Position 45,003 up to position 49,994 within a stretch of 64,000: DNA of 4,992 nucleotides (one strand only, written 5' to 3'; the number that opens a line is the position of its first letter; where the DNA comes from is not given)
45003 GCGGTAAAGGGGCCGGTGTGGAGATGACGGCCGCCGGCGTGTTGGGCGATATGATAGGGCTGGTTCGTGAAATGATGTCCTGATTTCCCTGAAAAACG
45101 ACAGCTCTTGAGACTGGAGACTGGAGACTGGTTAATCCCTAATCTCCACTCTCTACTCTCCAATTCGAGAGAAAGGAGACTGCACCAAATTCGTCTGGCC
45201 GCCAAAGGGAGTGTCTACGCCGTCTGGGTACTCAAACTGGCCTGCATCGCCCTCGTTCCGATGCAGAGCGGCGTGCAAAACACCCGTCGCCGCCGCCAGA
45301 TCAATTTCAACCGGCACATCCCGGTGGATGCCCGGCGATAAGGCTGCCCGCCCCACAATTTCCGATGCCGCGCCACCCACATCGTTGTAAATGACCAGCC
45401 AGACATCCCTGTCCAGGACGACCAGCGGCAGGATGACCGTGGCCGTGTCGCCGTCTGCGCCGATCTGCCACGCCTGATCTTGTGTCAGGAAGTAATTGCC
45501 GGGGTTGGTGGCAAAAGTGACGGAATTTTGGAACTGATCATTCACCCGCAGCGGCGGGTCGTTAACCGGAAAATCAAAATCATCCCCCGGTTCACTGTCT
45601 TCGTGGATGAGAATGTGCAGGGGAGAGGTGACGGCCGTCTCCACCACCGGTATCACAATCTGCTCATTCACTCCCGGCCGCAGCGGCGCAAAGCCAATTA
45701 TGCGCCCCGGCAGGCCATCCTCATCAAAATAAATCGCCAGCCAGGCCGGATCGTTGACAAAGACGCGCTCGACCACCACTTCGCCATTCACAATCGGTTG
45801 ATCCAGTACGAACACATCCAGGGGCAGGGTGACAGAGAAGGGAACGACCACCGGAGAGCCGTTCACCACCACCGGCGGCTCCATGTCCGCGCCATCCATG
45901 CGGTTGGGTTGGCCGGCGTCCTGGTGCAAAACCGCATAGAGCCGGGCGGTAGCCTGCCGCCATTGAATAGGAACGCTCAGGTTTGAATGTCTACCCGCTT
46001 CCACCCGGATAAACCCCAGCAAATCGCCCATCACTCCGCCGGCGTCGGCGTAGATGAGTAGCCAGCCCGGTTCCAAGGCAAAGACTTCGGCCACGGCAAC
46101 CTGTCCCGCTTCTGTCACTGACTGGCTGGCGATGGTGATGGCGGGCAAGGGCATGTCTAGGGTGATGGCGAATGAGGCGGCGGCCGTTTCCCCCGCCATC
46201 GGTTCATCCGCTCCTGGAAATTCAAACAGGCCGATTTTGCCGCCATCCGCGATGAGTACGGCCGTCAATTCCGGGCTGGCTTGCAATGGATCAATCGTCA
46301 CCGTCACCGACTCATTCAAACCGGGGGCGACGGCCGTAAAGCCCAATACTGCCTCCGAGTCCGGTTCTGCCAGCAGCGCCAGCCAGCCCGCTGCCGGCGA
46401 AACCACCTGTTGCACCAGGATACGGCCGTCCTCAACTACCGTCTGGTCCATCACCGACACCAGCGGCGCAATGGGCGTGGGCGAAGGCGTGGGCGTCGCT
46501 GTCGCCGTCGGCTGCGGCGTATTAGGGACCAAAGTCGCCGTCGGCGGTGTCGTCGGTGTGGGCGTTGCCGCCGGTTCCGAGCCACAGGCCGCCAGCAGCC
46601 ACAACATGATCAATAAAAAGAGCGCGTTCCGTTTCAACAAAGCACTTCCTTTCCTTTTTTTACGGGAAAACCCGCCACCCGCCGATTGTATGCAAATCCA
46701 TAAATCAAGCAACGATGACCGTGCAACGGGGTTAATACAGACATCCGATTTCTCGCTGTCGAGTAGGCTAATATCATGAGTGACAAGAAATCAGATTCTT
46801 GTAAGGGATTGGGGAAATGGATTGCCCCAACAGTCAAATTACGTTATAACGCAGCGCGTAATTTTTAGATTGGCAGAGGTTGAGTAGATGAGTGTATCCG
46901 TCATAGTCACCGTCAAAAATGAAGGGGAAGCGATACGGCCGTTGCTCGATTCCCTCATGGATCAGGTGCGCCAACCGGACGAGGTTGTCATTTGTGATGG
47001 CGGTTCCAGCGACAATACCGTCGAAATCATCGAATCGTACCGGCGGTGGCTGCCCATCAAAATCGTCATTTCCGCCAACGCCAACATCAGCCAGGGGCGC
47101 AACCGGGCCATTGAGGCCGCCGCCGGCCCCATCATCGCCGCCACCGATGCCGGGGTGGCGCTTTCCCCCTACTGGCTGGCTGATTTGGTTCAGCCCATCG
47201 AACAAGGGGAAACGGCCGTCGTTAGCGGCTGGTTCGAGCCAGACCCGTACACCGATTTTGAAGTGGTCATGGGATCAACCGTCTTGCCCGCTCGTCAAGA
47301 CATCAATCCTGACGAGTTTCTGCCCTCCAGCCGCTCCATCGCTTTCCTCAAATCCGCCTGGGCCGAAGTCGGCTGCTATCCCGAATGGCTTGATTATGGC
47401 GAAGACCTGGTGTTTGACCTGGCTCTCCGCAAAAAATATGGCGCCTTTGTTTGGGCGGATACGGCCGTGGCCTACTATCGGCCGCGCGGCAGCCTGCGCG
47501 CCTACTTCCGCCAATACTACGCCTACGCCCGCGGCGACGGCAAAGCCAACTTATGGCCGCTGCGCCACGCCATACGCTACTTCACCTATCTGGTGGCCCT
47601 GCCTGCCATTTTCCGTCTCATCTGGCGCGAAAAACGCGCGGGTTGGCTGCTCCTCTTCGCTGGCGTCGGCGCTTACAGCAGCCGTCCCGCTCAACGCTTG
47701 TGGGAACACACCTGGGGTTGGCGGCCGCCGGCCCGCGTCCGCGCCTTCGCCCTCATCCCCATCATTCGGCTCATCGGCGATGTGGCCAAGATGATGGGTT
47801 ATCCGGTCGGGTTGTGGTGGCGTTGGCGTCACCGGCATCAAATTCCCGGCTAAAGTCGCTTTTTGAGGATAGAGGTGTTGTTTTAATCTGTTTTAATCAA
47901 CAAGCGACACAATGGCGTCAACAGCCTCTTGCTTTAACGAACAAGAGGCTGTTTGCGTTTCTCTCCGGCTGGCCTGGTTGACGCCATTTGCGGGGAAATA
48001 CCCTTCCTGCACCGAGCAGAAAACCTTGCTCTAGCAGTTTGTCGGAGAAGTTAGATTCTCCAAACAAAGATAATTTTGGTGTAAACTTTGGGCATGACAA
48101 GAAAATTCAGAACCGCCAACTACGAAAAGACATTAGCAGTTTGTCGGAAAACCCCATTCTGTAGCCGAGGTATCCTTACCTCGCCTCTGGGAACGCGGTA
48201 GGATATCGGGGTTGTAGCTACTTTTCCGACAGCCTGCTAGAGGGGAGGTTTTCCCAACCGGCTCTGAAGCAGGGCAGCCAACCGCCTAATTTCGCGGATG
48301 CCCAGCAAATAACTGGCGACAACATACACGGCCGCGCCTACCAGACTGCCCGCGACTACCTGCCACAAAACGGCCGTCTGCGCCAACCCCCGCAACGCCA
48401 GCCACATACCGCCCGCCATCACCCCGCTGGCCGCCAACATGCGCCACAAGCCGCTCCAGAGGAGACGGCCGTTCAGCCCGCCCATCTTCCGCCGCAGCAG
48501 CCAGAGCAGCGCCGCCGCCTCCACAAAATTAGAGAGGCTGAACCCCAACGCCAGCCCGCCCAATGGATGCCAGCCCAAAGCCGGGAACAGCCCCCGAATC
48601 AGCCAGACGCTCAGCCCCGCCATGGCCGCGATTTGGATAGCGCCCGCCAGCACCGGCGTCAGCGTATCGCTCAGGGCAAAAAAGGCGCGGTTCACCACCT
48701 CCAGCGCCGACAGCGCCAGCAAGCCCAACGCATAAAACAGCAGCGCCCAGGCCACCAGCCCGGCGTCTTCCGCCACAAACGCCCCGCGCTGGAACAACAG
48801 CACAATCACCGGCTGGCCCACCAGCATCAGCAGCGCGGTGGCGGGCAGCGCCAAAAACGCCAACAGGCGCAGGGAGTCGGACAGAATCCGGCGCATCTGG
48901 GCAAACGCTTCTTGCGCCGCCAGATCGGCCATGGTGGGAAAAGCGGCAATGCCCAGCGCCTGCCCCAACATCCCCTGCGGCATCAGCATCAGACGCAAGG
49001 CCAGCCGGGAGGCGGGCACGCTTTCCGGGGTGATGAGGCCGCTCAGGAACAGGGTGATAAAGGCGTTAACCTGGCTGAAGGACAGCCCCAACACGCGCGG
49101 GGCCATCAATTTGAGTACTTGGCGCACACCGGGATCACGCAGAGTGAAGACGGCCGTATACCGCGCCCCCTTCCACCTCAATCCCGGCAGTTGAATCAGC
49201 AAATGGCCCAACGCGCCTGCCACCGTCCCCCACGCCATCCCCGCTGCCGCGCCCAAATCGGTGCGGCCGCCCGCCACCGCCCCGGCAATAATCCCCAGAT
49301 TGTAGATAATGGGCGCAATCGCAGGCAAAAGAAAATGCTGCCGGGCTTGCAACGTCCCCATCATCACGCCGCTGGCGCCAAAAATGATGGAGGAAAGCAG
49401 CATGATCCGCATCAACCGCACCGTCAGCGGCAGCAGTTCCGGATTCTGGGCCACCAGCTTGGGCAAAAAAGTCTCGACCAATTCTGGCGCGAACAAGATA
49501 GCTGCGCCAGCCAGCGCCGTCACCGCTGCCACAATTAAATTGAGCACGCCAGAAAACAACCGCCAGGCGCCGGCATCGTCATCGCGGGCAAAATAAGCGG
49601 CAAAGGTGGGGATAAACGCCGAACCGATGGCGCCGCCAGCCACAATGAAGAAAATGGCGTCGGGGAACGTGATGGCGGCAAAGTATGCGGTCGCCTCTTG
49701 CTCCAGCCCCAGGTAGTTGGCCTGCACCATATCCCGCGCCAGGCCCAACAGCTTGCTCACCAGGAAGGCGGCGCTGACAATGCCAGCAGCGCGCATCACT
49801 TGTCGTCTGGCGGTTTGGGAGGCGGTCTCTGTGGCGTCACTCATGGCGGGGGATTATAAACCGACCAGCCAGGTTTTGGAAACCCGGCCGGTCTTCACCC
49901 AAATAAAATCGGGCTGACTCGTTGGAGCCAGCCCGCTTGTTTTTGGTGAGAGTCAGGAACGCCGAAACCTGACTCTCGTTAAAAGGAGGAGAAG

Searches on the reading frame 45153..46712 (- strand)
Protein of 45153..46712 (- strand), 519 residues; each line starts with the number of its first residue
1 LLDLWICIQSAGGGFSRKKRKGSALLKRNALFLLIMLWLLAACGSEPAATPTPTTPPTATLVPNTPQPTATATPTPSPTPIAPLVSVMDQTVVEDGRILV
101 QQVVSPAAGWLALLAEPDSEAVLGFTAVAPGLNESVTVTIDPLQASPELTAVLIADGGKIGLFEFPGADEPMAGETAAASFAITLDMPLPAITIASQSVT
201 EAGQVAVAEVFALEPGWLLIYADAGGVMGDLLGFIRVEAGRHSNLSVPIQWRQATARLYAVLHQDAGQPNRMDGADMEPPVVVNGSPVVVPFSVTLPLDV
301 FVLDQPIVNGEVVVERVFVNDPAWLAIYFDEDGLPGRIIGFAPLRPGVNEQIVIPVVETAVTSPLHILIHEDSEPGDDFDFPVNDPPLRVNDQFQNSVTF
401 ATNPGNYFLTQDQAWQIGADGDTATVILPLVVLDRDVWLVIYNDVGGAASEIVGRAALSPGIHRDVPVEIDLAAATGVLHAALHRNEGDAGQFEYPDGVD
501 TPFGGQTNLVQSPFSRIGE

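Call 35: search_protein_families(library=pfam, proteins=[window:45153-46712:-], max_evalue=0.001)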
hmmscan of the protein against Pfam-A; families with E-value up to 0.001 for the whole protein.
window:45153-46712:- (519 aa): 1 family
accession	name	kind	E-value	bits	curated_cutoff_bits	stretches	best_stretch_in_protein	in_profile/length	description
PF23951.1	DUF7282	-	2.4e-47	160.2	27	4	191-295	2-112/112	Domain of unknown function (DUF7282)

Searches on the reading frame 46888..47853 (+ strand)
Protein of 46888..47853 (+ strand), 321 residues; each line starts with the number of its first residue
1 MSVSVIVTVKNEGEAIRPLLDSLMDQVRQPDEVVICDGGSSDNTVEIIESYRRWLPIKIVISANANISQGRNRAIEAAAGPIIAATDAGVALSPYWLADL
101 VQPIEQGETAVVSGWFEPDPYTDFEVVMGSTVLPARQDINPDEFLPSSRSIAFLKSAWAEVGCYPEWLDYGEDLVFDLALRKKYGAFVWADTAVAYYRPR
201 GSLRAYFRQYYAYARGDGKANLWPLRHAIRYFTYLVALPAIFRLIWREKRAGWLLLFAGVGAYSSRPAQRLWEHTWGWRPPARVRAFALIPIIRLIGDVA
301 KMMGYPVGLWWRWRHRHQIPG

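Call 35: search_protein_families(library=pfam, proteins=[window:46888-47853:+], max_evalue=0.001)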
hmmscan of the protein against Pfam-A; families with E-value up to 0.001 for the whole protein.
window:46888-47853:+ (321 aa): 2 families
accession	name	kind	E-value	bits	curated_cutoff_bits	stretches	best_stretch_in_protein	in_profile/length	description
PF00535.33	Glycos_transf_2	-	6.4e-24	85.2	23.3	1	4-128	1-127/168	Glycosyl transferase family 2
PF13641.12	Glyco_tranf_2_3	-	2.5e-05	24.8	27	1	3-107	3-114/230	Glycosyltransferase like family 2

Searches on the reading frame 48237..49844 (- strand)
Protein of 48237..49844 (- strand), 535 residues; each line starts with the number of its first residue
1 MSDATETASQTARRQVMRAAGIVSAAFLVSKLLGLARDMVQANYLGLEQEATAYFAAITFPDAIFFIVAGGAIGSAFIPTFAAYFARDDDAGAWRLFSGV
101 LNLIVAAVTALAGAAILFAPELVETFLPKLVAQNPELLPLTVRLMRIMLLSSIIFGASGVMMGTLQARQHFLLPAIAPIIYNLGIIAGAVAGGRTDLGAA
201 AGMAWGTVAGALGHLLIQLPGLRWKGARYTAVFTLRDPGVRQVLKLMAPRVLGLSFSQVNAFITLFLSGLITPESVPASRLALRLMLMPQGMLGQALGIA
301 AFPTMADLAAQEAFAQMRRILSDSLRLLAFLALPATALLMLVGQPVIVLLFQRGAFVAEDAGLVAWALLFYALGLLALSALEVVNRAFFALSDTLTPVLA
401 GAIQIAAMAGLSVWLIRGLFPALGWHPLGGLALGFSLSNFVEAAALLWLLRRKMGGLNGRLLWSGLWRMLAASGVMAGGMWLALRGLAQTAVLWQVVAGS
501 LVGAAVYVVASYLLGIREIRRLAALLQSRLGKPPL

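Call 35: search_protein_families(library=pfam, proteins=[window:48237-49844:-], max_evalue=0.001)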
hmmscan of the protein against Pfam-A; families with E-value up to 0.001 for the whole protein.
window:48237-49844:- (535 aa): 2 families
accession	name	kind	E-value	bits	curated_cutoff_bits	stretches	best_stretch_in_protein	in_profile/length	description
PF03023.19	MurJ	-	5.4e-78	263.1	27.4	1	42-489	2-437/451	Lipid II flippase MurJ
PF13440.11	Polysacc_synt_3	-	4e-06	26.7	23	1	144-351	84-284/293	Polysaccharide biosynthesis protein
